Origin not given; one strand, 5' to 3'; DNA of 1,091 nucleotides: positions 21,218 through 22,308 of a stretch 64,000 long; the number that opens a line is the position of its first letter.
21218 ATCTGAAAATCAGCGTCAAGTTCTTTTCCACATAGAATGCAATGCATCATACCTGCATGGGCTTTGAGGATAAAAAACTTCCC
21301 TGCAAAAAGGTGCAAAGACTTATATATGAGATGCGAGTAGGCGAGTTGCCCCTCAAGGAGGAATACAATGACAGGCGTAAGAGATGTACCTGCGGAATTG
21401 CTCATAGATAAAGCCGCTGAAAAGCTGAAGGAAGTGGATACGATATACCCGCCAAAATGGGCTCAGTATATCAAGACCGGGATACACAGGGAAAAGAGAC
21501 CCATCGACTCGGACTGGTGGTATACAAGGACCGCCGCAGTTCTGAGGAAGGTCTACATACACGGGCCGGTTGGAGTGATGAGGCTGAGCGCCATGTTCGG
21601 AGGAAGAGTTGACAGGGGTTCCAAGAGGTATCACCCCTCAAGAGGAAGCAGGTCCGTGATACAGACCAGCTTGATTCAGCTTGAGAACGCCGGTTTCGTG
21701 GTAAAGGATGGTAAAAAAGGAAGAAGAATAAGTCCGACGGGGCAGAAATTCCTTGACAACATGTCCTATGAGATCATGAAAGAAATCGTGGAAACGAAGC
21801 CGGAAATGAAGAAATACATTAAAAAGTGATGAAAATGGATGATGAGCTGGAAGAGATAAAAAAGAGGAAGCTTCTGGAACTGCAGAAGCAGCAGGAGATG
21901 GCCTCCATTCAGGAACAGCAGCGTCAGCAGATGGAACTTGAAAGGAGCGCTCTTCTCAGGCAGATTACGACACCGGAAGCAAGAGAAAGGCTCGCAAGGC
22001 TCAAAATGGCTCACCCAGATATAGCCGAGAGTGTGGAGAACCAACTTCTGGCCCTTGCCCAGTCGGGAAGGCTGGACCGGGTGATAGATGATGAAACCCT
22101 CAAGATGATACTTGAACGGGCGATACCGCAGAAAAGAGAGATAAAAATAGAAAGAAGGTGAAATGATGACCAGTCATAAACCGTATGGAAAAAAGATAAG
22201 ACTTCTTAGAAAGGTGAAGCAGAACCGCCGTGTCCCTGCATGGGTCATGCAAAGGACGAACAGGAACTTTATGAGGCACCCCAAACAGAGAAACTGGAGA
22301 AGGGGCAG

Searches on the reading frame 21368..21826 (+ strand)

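Call 60: search_protein_families(library=pfam, proteins=[window:21368-21826:+], max_evalue=0.0001)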
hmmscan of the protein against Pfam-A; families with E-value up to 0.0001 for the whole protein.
window:21368-21826:+ (153 aa): 1 family
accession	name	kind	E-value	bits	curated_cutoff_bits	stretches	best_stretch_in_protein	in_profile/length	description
PF01090.25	Ribosomal_S19e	-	1.1e-51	174.7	29.4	1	4-139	2-137/137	Ribosomal protein S19e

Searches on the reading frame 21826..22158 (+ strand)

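Call 60: search_protein_families(library=pfam, proteins=[window:21826-22158:+], max_evalue=0.0001)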
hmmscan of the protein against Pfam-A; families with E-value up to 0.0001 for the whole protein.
window:21826-22158:+ (111 aa): 1 family
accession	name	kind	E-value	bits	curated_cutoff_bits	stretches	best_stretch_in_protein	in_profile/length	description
PF01984.25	dsDNA_bind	-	2.1e-25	89.5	26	1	11-110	1-105/106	Double-stranded DNA-binding domain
